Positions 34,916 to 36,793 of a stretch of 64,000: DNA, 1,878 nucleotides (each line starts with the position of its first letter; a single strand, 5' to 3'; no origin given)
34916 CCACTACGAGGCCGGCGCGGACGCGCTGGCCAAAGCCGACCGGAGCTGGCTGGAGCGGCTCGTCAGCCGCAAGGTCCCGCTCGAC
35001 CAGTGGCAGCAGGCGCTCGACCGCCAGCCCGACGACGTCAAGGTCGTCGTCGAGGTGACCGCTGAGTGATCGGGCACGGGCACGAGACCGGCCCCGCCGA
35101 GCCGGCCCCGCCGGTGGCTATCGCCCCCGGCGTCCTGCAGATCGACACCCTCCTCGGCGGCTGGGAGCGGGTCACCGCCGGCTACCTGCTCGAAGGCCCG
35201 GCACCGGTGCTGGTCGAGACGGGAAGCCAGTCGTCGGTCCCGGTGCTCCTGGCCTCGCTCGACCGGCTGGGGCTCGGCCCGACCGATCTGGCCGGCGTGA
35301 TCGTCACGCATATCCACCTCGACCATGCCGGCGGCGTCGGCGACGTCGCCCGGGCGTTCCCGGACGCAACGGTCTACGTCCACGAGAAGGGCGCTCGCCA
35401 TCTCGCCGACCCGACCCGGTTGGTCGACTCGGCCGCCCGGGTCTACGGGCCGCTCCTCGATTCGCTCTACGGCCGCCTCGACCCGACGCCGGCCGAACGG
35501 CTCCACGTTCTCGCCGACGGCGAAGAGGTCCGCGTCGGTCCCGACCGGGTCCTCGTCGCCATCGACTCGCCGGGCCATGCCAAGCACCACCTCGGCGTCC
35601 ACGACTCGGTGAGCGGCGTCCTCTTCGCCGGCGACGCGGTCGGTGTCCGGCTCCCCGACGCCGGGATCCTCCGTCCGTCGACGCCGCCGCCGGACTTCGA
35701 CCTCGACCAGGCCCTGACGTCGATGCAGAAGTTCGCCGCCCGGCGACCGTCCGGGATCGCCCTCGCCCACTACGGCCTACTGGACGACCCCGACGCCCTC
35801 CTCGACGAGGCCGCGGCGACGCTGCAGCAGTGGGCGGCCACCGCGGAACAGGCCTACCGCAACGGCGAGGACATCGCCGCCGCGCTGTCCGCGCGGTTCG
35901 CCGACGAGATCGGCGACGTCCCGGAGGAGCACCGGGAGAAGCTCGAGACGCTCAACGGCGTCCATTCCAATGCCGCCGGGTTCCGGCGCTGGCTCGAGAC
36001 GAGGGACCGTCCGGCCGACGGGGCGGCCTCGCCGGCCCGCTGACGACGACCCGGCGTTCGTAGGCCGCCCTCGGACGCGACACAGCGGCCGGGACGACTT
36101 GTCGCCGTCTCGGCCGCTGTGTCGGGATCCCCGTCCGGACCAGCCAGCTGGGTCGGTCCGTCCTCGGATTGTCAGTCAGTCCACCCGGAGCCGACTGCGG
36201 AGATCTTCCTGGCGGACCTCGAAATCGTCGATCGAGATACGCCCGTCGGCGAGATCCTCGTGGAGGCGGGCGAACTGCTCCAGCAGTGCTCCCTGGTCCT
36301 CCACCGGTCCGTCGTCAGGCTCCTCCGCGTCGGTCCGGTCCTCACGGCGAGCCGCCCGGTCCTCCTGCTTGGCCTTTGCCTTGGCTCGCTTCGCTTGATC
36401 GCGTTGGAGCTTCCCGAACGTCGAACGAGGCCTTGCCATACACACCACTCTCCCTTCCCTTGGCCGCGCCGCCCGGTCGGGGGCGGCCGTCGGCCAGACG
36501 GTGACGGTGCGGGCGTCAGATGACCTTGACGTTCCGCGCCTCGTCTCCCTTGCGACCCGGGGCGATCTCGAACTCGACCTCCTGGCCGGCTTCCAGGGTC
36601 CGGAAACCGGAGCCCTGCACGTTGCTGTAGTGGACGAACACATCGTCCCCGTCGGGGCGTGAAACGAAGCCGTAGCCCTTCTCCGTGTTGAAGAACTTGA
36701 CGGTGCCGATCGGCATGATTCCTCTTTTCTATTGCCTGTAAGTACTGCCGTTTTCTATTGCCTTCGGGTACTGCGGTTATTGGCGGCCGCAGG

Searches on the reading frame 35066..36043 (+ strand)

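Call 27: search_protein_families(library=pfam, proteins=[window:35066-36043:+], max_evalue=0.001)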
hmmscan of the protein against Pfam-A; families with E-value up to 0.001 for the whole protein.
window:35066-36043:+ (325 aa): 3 families
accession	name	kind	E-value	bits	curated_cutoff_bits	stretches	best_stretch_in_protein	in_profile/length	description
PF00753.33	Lactamase_B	-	1e-22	81.5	22.7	1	46-235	16-196/196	Metallo-beta-lactamase superfamily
PF12706.13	Lactamase_B_2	-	7.3e-08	32.7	27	1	72-188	28-131/200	Beta-lactamase superfamily domain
PF19583.5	ODP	-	0.00019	21.8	27.2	1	46-196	13-141/194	ODP family beta lactamase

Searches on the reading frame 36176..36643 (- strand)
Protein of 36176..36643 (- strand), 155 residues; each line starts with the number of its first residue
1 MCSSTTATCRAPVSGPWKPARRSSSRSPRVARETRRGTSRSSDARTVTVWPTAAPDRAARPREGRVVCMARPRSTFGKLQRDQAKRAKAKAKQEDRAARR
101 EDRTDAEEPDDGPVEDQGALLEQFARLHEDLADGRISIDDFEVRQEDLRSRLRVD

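Call 27: search_protein_families(library=pfam, proteins=[window:36176-36643:-], max_evalue=0.001)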
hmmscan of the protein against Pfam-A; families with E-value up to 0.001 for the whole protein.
window:36176-36643:- (155 aa): 1 family
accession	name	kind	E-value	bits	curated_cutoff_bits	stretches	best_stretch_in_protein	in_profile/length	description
PF05120.17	GvpG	-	0.0006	20.4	30.6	0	115-153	28-66/67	Gas vesicle protein G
